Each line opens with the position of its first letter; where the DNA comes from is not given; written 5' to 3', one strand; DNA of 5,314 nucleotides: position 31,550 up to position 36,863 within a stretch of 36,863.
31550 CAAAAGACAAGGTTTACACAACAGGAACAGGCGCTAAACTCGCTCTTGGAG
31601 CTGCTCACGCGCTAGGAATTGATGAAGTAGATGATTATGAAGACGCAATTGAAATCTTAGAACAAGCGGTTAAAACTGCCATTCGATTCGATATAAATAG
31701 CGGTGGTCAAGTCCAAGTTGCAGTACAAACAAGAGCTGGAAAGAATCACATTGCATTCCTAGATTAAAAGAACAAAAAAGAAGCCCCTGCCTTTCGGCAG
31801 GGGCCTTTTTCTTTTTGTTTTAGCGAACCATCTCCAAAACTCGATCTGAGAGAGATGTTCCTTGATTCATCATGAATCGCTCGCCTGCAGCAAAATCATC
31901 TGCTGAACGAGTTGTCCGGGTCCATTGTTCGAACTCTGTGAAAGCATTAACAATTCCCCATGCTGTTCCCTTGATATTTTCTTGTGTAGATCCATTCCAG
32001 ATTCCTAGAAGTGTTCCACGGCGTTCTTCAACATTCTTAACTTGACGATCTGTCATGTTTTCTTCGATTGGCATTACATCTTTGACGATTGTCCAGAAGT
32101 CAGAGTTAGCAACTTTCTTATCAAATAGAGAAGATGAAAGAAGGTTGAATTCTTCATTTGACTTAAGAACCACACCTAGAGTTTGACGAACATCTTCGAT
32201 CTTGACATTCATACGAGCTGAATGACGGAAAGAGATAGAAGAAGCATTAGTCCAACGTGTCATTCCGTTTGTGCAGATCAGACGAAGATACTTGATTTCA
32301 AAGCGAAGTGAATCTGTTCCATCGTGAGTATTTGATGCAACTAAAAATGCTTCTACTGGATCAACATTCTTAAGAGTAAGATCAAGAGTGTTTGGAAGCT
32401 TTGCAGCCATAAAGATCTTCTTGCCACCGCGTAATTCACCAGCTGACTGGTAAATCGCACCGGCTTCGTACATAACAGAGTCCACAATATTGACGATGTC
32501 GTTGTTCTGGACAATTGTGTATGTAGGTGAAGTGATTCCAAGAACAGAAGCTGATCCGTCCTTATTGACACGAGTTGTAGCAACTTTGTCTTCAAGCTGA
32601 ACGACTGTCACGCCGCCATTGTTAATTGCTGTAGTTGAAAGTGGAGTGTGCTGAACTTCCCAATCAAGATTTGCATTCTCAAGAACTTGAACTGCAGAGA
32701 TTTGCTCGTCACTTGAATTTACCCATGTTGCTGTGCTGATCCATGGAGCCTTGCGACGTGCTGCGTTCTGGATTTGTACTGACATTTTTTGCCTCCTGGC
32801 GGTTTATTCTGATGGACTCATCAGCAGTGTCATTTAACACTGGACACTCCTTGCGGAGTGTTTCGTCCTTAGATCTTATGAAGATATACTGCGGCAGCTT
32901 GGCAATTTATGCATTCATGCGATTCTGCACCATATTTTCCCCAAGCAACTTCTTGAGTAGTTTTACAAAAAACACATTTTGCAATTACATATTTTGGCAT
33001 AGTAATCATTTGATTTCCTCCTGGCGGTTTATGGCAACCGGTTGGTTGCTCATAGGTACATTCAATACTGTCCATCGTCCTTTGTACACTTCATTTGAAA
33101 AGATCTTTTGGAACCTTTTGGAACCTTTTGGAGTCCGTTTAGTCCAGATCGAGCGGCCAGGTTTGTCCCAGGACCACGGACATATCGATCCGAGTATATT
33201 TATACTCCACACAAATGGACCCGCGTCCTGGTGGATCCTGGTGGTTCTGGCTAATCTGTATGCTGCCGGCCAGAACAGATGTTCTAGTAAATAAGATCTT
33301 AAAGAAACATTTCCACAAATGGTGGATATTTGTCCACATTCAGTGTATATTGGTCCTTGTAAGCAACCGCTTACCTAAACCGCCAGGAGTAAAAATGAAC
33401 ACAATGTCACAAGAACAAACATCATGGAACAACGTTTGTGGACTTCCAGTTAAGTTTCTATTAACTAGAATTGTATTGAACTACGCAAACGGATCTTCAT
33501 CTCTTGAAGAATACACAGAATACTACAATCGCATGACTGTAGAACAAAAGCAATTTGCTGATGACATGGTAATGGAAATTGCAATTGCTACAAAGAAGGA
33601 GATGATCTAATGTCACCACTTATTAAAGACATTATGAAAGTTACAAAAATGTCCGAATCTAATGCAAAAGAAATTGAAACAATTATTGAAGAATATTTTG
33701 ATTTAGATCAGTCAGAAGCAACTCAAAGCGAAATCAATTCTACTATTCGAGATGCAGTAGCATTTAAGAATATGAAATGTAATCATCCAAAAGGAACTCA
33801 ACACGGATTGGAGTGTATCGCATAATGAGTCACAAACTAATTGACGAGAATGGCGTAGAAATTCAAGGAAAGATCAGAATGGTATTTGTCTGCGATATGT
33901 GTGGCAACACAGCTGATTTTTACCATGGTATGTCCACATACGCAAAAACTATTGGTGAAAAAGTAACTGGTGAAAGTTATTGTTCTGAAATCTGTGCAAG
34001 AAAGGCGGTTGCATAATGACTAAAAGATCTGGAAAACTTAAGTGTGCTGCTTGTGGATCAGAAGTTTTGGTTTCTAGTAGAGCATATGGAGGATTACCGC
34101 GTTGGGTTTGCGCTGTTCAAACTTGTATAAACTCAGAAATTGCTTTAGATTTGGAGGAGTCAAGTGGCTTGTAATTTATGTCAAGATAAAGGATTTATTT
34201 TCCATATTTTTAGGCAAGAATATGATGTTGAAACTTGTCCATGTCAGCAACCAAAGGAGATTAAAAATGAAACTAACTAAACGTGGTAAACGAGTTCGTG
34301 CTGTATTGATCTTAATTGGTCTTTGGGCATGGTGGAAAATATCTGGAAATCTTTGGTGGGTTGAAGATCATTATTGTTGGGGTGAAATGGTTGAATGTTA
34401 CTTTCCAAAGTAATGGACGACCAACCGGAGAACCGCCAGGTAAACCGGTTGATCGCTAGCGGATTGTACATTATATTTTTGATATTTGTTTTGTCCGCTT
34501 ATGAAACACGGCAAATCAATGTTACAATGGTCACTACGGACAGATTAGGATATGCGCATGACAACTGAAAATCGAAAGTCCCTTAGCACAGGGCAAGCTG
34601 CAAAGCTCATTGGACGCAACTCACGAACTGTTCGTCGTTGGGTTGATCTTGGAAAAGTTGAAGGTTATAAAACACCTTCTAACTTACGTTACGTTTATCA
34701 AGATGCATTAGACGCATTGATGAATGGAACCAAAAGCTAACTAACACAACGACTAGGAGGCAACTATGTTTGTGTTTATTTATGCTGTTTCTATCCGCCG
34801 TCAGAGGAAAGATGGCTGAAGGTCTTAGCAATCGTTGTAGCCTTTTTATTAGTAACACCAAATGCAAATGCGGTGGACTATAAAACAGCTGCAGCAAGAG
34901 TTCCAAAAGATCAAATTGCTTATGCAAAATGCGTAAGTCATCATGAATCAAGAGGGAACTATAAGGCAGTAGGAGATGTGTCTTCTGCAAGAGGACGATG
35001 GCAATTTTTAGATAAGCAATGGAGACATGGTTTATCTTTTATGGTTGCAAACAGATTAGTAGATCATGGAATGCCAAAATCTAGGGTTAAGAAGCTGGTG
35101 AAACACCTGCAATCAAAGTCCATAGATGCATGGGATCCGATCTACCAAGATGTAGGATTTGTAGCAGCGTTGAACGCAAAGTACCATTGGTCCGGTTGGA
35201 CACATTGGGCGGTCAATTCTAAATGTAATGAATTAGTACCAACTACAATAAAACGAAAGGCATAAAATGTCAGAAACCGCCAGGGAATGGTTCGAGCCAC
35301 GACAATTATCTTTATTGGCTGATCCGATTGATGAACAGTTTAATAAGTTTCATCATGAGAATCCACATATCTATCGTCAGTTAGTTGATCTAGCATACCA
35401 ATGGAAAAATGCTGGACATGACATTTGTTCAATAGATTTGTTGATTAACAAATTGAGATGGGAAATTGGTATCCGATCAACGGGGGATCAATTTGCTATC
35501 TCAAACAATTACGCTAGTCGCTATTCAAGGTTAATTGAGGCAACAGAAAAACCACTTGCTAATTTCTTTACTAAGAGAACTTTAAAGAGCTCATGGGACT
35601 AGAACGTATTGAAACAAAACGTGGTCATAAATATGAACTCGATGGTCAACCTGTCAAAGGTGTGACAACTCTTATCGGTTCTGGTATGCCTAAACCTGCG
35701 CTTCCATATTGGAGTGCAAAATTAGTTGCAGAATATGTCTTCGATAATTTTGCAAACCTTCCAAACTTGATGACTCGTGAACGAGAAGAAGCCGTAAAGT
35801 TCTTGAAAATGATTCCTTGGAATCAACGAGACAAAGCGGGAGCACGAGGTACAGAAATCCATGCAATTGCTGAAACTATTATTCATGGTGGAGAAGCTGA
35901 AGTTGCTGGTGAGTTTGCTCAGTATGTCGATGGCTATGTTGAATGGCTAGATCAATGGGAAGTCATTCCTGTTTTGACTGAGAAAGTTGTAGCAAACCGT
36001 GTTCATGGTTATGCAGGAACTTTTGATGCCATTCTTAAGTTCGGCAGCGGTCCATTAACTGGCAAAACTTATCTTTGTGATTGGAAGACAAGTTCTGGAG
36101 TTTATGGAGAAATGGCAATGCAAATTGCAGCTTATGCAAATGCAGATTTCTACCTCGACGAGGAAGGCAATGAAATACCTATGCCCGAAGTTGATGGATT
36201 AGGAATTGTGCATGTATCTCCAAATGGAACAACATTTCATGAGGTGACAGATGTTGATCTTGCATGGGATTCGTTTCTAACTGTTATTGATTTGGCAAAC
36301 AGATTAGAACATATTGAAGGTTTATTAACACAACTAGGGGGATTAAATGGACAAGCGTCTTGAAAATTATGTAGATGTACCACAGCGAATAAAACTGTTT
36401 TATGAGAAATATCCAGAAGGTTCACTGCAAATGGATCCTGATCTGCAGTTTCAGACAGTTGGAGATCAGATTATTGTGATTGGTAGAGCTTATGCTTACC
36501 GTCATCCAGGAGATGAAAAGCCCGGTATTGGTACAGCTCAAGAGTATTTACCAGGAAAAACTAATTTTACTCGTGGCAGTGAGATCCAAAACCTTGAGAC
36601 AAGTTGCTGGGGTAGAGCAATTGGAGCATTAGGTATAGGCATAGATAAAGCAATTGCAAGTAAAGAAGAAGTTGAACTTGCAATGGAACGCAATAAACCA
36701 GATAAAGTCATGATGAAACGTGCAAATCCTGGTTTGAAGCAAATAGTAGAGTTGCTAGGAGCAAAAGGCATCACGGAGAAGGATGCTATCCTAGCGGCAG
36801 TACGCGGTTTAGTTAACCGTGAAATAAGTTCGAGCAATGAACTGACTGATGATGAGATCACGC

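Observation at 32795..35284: Exact 10-mer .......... occurs six times, all clustered around the early region and often with AACCG half-sites or a covarying hairpin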

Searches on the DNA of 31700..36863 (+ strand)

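Call 7: search_dna_similar(query=window:31700-36863:+, collection=phages, mode=near)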
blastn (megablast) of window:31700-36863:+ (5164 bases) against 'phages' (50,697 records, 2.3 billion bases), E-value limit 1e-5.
No match.

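Call 27: search_rna_families(source=window, start=32600, end=35400, threshold=evalue, max_evalue=10, show_alignments=4)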
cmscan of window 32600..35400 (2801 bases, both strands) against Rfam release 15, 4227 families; matches with E-value up to 10: 4.
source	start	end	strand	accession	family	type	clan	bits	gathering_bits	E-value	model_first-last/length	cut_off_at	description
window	32803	32868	-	RF02276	Hammerhead_II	Gene; ribozyme;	CL00010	29.2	37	0.0035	1-66/66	no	Hammerhead ribozyme (type II)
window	33759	33796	-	RF00526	snoMe28S-U3344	Gene; snRNA; snoRNA; CD-box;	-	20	50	4.7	1-83/83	no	Small nucleolar RNA Me28S-U3344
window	32719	32803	+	RF02166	PVT1_3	Gene; lncRNA;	-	15.1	45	0.79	1-95/95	no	Pvt1 oncogene conserved region 3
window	34422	34487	-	RF02503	Atu_C9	Gene; sRNA;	-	13.5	40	1.3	127-192/192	no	Rhizobiales sRNA Atu_C9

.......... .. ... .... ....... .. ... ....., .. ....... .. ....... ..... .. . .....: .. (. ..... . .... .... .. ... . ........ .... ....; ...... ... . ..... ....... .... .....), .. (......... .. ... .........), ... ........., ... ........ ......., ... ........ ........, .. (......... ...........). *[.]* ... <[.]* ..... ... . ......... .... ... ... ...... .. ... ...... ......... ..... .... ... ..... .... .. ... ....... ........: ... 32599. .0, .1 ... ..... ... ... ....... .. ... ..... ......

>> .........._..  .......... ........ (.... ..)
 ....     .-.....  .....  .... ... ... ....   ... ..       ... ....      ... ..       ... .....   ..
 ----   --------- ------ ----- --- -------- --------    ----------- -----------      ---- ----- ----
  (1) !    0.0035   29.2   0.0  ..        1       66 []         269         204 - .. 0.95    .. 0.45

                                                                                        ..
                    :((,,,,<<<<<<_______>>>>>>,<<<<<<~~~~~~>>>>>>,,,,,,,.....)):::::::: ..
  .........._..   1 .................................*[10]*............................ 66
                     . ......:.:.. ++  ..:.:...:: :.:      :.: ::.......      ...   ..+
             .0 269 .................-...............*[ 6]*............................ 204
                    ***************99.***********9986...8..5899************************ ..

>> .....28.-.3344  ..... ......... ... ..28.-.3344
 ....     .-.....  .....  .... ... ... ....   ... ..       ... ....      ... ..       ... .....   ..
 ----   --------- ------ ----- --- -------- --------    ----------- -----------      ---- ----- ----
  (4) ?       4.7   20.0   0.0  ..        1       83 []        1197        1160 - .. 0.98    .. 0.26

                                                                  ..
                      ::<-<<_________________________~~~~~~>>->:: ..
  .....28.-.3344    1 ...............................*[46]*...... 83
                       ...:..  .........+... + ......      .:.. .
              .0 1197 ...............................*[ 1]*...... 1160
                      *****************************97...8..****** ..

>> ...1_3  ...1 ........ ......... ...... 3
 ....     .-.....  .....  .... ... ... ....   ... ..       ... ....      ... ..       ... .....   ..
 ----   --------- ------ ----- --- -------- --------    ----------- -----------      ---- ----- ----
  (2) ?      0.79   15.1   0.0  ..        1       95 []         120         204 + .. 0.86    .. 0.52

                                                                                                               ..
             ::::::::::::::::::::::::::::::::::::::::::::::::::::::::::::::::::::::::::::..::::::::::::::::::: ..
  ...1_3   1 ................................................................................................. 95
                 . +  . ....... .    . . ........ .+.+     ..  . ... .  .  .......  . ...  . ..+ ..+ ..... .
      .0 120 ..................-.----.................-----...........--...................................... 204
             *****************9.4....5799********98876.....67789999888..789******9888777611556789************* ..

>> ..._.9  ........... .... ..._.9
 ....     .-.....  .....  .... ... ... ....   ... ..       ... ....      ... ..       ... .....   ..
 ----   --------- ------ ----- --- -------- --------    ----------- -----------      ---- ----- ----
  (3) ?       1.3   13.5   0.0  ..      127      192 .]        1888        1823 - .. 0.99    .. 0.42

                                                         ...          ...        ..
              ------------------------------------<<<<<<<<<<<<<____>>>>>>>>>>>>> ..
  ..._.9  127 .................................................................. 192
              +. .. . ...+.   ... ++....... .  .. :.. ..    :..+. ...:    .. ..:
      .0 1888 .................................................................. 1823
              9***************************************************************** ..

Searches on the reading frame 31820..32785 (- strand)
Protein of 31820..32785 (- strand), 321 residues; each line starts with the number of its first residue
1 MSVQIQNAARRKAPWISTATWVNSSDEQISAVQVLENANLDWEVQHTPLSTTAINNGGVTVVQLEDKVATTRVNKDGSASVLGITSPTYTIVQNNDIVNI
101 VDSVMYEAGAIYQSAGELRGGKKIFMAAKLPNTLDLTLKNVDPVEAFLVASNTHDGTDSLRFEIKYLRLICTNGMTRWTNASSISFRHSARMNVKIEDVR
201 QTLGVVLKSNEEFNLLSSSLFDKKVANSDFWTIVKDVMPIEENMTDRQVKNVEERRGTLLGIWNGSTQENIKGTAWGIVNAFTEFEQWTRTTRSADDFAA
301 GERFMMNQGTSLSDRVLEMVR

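Call 13: search_protein_families(library=pfam, proteins=[window:31820-32785:-], max_evalue=0.01)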
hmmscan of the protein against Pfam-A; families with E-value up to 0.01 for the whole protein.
window:31820-32785:- (321 aa): 1 family
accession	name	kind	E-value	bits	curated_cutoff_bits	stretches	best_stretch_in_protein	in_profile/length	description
PF06067.16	DUF932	-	8.5e-42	143.9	23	1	82-296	2-216/227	Domain of unknown function (DUF932)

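Call 14: search_protein_families(library=phrogs, proteins=[window:31820-32785:-], max_evalue=0.01)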
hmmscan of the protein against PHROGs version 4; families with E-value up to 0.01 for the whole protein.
window:31820-32785:- (321 aa): 2 families
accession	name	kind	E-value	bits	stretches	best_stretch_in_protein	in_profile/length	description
phrog_1221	-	unknown function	6.4e-63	214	1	4-308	26-332/355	-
phrog_1362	-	unknown function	1.1e-08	35.7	1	63-287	122-364/391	-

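Call 16: find_related_loci(query=window:31820-32785:-, collection=viral_contigs, flank=4000)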
Query window:31820-32785:- (321 aa) in viral_contigs; peptide patterns used: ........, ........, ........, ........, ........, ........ (x = any residue, [..] = any of these).
39 stretches matched a pattern; 36 encode a relative of the query (tblastn E <= 1e-3); 35 distinct loci.
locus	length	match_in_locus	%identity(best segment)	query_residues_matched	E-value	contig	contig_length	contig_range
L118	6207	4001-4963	98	1-321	0e+0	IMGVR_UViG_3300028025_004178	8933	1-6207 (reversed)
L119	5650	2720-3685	94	1-321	0e+0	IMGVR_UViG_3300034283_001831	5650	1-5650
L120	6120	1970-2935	94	1-321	0e+0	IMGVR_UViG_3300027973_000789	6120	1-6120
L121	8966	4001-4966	93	1-321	0e+0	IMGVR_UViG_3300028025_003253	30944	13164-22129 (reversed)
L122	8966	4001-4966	94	1-321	0e+0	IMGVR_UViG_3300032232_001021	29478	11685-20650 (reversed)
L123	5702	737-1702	93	1-321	0e+0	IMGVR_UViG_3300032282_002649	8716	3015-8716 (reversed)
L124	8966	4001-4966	93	1-321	0e+0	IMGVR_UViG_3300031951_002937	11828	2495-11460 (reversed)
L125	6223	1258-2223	93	1-321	0e+0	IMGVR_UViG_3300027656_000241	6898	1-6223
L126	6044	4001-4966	93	1-321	0e+0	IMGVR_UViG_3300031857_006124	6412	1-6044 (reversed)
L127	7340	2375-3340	93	1-321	0e+0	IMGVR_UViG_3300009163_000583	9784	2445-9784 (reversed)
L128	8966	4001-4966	93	1-321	0e+0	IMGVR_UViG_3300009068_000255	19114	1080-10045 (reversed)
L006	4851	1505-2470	92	1-321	0e+0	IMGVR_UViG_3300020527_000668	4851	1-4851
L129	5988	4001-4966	92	1-321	0e+0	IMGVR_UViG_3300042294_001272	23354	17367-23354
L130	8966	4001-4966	92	1-321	0e+0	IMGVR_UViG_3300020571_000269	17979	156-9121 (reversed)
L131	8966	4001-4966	92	1-321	0e+0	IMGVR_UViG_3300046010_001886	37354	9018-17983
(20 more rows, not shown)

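Call 30: find_related_loci(query=A1, collection=metagenome_contigs, flank=6000)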
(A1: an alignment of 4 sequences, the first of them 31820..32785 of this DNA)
Query A1 (321 aa) in metagenome_contigs; peptide patterns used: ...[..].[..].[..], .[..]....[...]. (x = any residue, [..] = any of these).
533 stretches matched a pattern; 363 encode a relative of the query (tblastn E <= 1e-3); the best 80 are kept; 79 distinct loci.
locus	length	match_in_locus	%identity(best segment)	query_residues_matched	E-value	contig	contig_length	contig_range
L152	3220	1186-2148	100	1-321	0e+0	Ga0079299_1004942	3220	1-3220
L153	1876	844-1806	100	1-321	0e+0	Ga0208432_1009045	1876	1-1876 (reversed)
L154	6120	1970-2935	94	1-321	0e+0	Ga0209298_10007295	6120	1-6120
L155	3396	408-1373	93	1-321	0e+0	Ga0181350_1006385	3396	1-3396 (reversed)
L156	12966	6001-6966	93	1-321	0e+0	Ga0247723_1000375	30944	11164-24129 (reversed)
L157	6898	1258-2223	93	1-321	0e+0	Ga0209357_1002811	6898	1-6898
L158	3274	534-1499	93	1-321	0e+0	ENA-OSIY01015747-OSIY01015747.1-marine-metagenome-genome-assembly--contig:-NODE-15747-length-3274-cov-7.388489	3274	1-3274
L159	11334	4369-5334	93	1-321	0e+0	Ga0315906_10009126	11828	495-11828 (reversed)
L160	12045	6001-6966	93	1-321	0e+0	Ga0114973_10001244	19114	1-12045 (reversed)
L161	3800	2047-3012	93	1-321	0e+0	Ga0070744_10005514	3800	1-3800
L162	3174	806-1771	93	1-321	0e+0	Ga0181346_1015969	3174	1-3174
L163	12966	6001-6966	92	1-321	0e+0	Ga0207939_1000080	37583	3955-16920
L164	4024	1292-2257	91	1-321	0e+0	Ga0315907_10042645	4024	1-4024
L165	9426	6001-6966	91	1-321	0e+0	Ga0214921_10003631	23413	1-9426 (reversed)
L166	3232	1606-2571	91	1-321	0e+0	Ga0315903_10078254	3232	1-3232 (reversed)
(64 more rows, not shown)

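Call 42: search_dna_similar(query=window:31820-32785:-, collection=phages, mode=protein, max_rows=15)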
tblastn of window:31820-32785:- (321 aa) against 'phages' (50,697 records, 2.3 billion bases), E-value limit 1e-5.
Records with a match: 495; places in all: 581; records where one place covers at least 80% of the query: 266.
Best place of each record, by identity: <60% 495.
By first word of the organism name: Mycobacterium 177; Streptomyces 116; Arthrobacter 50; Microbacterium 48; Gordonia 28; Stenotrophomonas 16; uncultured 15; Rhodococcus 9; CrAssphage 7; Bacteriophage 5; and 13 more.
By host as written in the record: Mycobacterium smegmatis mc2 155 102; Streptomyces griseus ATCC 10137 51; - 42; Mycobacterium smegmatis mc#155 35; Arthrobacter sp. ATCC 21022 33; Streptomyces lividans JI 1326 29; Microbacterium foliorum NRRL B-24224 SEA 19; Microbacterium foliorum NRRL B-24224 14; and 50 more.
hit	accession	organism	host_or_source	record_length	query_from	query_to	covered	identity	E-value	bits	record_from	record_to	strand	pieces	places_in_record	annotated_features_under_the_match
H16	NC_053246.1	Gordonia phage Lilbeanie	Gordonia terrae 3612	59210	15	320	95%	28.4%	2e-21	100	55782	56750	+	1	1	90: hypothetical protein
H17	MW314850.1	Gordonia phage Lilbeanie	Gordonia terrae 3612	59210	15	320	95%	28.4%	2e-21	100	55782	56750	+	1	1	90: hypothetical protein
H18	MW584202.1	Mycobacterium phage prophiGD54-2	Mycobacterium abscessus GD54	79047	8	318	97%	27.5%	7e-21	99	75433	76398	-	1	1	150: hypothetical protein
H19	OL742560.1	Arthrobacter phage Lilmac1015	Arthrobacter globiformis B-2979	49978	24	285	82%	31.9%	2e-27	118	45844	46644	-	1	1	76: hypothetical protein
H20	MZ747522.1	Arthrobacter phage Klevey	Arthrobacter globiformis B-2979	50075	27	285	81%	32.2%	2e-28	120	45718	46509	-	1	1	76: hypothetical protein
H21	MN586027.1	Arthrobacter phage Mufasa8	Arthrobacter sp. ATCC 21022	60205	26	295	84%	30.7%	3e-29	124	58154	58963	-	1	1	100: hypothetical protein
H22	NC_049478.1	Arthrobacter phage Mufasa8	Arthrobacter sp. ATCC 21022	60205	26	295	84%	30.7%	3e-29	124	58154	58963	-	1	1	100: hypothetical protein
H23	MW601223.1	Arthrobacter phage Prairie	Arthrobacter globiformis B-2979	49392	27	285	81%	31.8%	8e-28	119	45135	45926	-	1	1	72: hypothetical protein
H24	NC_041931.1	Arthrobacter phage Jawnski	Arthrobacter sp. ATCC 21022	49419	30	285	80%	31.7%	2e-29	124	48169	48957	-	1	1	72: hypothetical protein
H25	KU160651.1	Arthrobacter phage Jawnski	Arthrobacter sp. ATCC 21022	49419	30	285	80%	31.7%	2e-29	124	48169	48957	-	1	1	72: hypothetical protein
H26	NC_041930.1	Arthrobacter phage Brent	Arthrobacter sp. ATCC 21022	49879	30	285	80%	31.7%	2e-29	124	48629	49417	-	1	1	hypothetical protein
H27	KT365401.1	Arthrobacter phage Brent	Arthrobacter sp. ATCC 21022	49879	30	285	80%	31.7%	2e-29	124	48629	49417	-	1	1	hypothetical protein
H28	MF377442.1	Arthrobacter phage Franzy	Arthrobacter sp. ATCC 21022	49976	30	285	80%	31.7%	2e-29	124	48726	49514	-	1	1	hypothetical protein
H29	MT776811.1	Arthrobacter phage King2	Arthrobacter sp. ATCC 21022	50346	30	285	80%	31.7%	2e-29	124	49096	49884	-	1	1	72: hypothetical protein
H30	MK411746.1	Arthrobacter phage Sonali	Arthrobacter globiformis B-2979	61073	25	320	92%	27.1%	2e-26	115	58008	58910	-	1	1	94: hypothetical protein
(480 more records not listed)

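Call 115: search_protein_families(library=ncbifam, proteins=[window:31820-32785:-], max_evalue=0.01)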
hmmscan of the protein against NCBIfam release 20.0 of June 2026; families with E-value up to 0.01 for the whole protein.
window:31820-32785:- (321 aa): 1 family
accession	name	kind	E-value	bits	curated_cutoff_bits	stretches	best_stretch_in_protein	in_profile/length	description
TIGR03299.1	LGT_TIGR03299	subfamily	4e-47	160.9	110.7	1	27-318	20-308/312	phage/plasmid-like protein TIGR03299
